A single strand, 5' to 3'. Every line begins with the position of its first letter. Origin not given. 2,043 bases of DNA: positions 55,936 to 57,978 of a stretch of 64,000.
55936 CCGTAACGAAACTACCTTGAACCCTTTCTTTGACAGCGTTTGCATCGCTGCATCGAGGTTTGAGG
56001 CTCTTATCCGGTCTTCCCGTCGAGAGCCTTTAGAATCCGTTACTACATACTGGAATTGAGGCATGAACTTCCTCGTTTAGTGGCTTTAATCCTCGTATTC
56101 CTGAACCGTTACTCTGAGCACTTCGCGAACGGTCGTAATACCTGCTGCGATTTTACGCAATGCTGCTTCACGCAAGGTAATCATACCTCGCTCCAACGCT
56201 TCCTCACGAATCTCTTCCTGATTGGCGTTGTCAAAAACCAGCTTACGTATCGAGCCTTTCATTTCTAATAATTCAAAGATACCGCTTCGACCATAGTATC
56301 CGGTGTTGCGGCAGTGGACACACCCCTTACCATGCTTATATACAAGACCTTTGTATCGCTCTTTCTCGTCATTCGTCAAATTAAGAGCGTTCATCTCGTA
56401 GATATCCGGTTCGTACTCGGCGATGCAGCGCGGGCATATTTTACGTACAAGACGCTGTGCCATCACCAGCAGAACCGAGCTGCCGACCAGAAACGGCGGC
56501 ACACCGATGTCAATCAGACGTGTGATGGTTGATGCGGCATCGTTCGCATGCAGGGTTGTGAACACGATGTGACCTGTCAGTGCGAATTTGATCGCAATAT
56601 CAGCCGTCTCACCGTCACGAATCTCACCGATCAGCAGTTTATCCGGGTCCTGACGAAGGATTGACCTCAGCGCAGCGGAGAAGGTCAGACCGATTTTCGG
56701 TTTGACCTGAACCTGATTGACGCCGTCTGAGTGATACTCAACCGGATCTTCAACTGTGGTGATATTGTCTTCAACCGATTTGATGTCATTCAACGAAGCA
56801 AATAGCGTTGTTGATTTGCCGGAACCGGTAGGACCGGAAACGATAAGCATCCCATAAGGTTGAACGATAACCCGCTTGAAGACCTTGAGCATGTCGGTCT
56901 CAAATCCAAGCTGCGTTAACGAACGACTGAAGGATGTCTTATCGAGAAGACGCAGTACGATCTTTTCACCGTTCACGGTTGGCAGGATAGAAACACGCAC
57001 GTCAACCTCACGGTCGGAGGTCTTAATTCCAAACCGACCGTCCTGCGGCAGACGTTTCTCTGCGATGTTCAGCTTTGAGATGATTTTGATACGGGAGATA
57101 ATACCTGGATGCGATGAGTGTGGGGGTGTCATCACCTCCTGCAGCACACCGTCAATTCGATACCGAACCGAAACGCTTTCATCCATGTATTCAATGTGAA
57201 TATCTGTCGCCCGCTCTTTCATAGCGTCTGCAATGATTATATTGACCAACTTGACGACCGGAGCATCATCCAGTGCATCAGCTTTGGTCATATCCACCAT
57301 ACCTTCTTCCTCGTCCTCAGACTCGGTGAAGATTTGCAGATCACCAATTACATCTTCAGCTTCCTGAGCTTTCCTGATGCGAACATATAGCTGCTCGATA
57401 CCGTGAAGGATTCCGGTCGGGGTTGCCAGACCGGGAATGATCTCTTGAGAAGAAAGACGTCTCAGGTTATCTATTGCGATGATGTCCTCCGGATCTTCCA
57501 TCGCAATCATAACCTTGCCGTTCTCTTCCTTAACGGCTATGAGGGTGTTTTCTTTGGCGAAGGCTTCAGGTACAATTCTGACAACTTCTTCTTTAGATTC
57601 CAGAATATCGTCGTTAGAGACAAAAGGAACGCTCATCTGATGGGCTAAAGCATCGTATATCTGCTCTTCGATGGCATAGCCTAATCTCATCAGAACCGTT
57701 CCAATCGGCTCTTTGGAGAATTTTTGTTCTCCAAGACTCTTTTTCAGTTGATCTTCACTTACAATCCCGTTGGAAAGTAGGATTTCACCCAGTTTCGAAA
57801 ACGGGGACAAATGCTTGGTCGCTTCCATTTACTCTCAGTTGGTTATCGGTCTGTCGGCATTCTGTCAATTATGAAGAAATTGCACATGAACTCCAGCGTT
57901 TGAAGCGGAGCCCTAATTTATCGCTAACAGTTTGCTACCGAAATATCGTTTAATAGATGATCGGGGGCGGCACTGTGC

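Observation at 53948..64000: Type IV pilus/T2SS-like cluster with unusual accessory genes: secretin - Wza-like SLBB protein - giant Big_1 lipoprotein - PilB - PilC - PilD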

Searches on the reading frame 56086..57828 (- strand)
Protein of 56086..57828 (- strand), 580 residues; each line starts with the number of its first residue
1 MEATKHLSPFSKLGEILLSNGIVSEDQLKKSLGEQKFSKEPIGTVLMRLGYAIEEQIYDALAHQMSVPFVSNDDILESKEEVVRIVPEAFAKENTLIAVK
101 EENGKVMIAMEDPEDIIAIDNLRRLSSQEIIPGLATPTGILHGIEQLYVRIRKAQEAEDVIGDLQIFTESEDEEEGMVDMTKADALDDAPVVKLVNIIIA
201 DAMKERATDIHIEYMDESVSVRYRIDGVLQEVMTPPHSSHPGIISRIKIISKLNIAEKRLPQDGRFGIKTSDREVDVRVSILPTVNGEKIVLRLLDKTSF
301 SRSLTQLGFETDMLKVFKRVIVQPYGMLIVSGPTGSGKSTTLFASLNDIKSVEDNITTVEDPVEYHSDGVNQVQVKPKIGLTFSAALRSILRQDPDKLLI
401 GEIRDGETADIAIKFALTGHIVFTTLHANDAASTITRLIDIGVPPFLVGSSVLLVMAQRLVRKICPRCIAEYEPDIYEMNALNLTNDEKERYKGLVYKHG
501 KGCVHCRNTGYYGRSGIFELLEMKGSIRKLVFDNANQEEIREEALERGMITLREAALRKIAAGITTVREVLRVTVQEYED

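Call 3: search_protein_families(library=pfam, proteins=[window:56086-57828:-], max_evalue=0.01)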
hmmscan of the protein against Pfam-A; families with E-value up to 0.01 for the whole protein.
window:56086-57828:- (580 aa): 4 families
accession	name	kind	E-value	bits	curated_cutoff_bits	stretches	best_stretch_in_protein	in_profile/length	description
PF00437.27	T2SSE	-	6e-132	440.2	24.9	1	185-572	2-370/370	Type II/IV secretion system protein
PF05157.20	MshEN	-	1.4e-12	47.9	23.1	1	67-149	3-85/90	MshEN domain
PF13555.12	AAA_29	-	0.0095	16.1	27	0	320-342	17-39/61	P-loop containing region of AAA domain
PF25199.1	nSTAND_NTPase5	-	0.01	16.1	34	0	326-355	42-72/145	Novel STAND NTPase 5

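Call 70: search_protein_families(library=ncbifam, proteins=[window:56086-57828:-], max_evalue=0.01)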
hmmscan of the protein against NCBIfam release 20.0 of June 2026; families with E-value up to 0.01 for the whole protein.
window:56086-57828:- (580 aa): 21 families
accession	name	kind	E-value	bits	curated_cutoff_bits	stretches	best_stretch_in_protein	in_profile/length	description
TIGR02538.1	type_IV_pilB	equivalog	1.5e-178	595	675.65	1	12-575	1-563/564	type IV-A pilus assembly ATPase PilB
TIGR02533.1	type_II_gspE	equivalog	1.7e-174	581.1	630.25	1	84-574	2-486/486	type II secretion system ATPase GspE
NF053534.1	T4PilAsmATPsTfpB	equivalog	7.3e-141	470.4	850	1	56-574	67-582/584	type IV pilus assembly ATPase TfpB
NF007755.0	PRK10436.1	equivalog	9.5e-128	426.7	617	1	175-577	69-462/465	type II secretion system protein GspE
NF041000.1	ATPase_ComGA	equivalog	5.8e-71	238.6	300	1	198-462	3-266/267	competence type IV pilus ATPase ComGA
TIGR01420.1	pilT_fam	subfamily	1.9e-47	162.2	319.1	1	197-441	4-242/343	PilT/PilU family type 4a pilus ATPase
TIGR02525.1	plasmid_TraJ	equivalog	8.2e-22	77.7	368.3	1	301-441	129-272/372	plasmid transfer ATPase TraJ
TIGR02524.1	dot_icm_DotB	equivalog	3.1e-19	69.4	463.3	1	321-441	130-259/358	Dot/Icm type IV secretion system ATPase DotB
TIGR02782.1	TrbB_P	equivalog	4.3e-16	59.1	304.55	1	327-438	138-252/303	P-type conjugative transfer ATPase TrbB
TIGR02788.1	VirB11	equivalog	3.2e-15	56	249.95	1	312-440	131-264/308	P-type DNA transfer ATPase VirB11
NF058587.1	archaellum_moto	equivalog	7.1e-15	54.7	550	1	317-458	267-415/527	archaellum flagellar ATPase motor FlaI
NF010469.0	PRK13894.1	subfamily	1e-14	54.6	508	1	318-438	143-264/320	conjugal transfer ATPase TrbB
NF053729.1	c-di-GMP_motif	domain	1.3e-14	53.7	38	1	12-64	1-53/53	cyclic di-GMP-binding domain-containing protein, MshE-related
TIGR03819.1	heli_sec_ATPase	hypoth_equivalog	1.6e-14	53.9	373.15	1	284-442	136-301/340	TadA family conjugal transfer-associated ATPase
NF010407.0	PRK13833.1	subfamily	1.9e-13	50.5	499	1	316-439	136-260/323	conjugal transfer protein TrbB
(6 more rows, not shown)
